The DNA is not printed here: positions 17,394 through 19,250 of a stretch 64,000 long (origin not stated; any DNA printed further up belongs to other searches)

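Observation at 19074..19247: Complete cobalamin riboswitch with a readable ON/OFF mechanism in a CPR genome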

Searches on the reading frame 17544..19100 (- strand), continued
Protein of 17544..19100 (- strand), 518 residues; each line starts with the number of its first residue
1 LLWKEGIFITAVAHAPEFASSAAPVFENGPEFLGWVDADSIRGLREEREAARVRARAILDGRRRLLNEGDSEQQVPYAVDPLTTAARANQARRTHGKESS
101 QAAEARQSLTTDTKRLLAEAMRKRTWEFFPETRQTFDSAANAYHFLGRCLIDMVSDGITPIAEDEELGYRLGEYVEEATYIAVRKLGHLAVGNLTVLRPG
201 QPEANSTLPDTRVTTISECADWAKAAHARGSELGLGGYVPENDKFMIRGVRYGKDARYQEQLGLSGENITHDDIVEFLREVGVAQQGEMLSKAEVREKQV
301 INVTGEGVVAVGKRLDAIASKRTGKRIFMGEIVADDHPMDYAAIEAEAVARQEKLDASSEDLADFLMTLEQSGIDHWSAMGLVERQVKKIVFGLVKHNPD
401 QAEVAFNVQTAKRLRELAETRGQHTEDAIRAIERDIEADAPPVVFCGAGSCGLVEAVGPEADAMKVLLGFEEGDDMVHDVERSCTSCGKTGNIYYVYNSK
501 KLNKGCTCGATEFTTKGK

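Call 46: fold_search(model_id=the predicted structure, library=viral)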
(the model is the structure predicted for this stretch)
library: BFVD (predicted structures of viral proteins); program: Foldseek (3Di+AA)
matches with E <= 10: 259; with E <= 0.001: 0
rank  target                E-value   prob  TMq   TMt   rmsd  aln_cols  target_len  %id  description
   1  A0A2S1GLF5            1.3e-01  0.06  0.07  0.04  36.0       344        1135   12  (no name in the UniProt tables at hand)
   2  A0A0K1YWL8            1.7e-01  0.09  0.09  0.11  19.4       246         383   13  DNA 3'-5' helicase [Human papillomavirus]
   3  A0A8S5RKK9            2.3e-01  0.10  0.08  0.05  17.3       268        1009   12  YprB ribonuclease H-like domain-containing protein (Fragment) [virus sp. ctEQ64]
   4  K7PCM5                2.4e-01  0.05  0.09  0.09  20.7       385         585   10  ORF24 [Cyprinid herpesvirus 2]
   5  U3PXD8                2.8e-01  0.04  0.08  0.06  21.4       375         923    8  RNA1 polyprotein (Fragment) [Cucurbit mild mosaic virus]
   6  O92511                3.0e-01  0.04  0.07  0.07  19.8       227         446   13  DNA 3'-5' helicase (Fragment) [Bovine papillomavirus]
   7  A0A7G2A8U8            3.9e-01  0.06  0.09  0.09  19.4       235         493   11  DNA 3'-5' helicase [Human papillomavirus type 53]
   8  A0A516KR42            4.1e-01  0.12  0.10  0.23  19.1       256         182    9  Uncharacterized protein [Gordonia phage JuJu]
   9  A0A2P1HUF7            5.5e-01  0.05  0.09  0.10  20.1       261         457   11  DNA 3'-5' helicase [Human papillomavirus type 16]
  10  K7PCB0                6.3e-01  0.02  0.09  0.07  25.6       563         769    8  ORF22 [Cyprinid herpesvirus 2]
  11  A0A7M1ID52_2          6.6e-01  0.03  0.08  0.04  23.5       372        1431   10  Polyprotein (Fragment) [Flavivirus sp.]
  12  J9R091                6.6e-01  0.02  0.09  0.06  24.5       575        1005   10  UL52 helicase-primase primase subunit [Leporid alphaherpesvirus 4]
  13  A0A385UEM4            6.9e-01  0.12  0.10  0.24  16.4       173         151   13  Uncharacterized protein [Corynebacterium phage Juicebox]
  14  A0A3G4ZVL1            6.9e-01  0.04  0.10  0.13  20.3       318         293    9  DNA-3-methyladenine glycosylase 2 family protein [Edafosvirus sp.]
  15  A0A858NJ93            7.6e-01  0.05  0.11  0.11  24.9       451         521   10  (no name in the UniProt tables at hand)
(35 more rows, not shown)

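Call 52: search_protein_representatives(alignment_id=A1)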
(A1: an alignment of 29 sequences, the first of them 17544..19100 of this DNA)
Query: 29 sequences, 499 profile positions. Proteins with E-value up to 0.001 (for the whole library): 246; up to 1e-10: 174; up to 1e-30: 132. The best 150 are listed.
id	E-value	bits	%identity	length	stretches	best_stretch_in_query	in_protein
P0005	1.1e-202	690.6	-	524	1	12-497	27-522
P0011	2.7e-202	689.2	-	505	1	1-498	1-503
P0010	2.4e-195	666.3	-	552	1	13-498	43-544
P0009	1.1e-191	654.3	-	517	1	5-498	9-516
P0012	2.0e-185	633.6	-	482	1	21-494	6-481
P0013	2.5e-182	623.4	-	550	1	13-497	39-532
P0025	3.7e-182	622.9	-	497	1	1-496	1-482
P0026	3.0e-181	619.8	-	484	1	10-493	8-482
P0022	1.2e-179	614.5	-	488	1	13-494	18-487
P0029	2.0e-176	603.9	-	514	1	17-495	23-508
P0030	2.3e-176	603.7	-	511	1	16-493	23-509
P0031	3.8e-175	599.7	-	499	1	1-496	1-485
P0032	6.0e-175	599.0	-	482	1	15-494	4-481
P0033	6.4e-175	599.0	-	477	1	1-492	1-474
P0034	6.5e-175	598.9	-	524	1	15-495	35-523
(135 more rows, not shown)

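Call 65: find_encoding_contigs(protein=P0008, flank=10000, max_places=2)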
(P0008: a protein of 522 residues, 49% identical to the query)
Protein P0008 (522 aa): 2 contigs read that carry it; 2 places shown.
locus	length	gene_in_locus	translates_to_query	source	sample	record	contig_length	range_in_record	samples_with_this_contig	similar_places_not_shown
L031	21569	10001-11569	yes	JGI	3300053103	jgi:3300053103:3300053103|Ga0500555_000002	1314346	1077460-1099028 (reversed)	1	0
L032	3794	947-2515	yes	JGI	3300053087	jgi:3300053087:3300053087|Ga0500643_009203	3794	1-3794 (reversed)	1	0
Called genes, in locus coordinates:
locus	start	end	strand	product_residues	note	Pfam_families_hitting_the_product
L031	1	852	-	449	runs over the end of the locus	PF02878:PGM_PMM_I, PF02879:PGM_PMM_II, PF02880:PGM_PMM_III, PF00408:PGM_PMM_IV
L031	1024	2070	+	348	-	PF00483:NTP_transferase, PF12804:NTP_transf_3 (weak), PF22640:ManC_GMP_beta-helix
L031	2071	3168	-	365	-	PF13439:Glyco_transf_4, PF20706:GT4-conflict (weak), PF00534:Glycos_transf_1, PF13692:Glyco_trans_1_4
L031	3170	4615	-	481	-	PF13727:CoA_binding_3 (weak), PF02397:Bac_transf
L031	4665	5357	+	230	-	-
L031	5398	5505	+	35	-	-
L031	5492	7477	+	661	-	PF05257:CHAP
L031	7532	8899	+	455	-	PF04932:Wzy_C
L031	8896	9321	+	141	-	PF04138:GtrA_DPMS_TM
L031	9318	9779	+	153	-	PF01726:LexA_DNA_bind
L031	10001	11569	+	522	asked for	-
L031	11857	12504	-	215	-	PF13462:Thioredoxin_4, PF01323:DSBA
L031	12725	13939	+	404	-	-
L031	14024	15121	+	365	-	PF00571:CBS (weak)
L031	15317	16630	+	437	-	PF01336:tRNA_anti-codon, PF00152:tRNA-synt_2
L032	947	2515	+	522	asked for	-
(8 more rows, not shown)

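Call 66: find_encoding_contigs(protein=P0022, flank=10000, max_places=2)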
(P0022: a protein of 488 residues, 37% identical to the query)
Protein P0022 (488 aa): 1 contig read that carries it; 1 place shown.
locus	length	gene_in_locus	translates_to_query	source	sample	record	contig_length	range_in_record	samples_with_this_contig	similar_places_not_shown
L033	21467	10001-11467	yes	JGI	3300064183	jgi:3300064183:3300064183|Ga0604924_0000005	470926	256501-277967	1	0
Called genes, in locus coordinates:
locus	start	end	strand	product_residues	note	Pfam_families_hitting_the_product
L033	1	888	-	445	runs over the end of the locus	PF02878:PGM_PMM_I, PF02879:PGM_PMM_II, PF02880:PGM_PMM_III, PF00408:PGM_PMM_IV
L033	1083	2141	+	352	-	PF00483:NTP_transferase, PF22640:ManC_GMP_beta-helix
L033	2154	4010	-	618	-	PF13522:GATase_6, PF13537:GATase_7, PF01380:SIS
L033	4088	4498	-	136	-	PF04138:GtrA_DPMS_TM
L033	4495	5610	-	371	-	PF13439:Glyco_transf_4, PF20706:GT4-conflict (weak), PF00534:Glycos_transf_1, PF13692:Glyco_trans_1_4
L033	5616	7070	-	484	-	PF13727:CoA_binding_3 (weak), PF02397:Bac_transf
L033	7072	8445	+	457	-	PF04932:Wzy_C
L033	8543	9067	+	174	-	PF01726:LexA_DNA_bind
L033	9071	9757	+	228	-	-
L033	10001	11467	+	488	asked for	-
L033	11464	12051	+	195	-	PF01467:CTP_transf_like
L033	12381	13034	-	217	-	PF13462:Thioredoxin_4, PF01323:DSBA, PF13743:Thioredoxin_5 (faint)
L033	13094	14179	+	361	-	PF00571:CBS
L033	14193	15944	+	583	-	PF01336:tRNA_anti-codon, PF00152:tRNA-synt_2, PF02938:GAD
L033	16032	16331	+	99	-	-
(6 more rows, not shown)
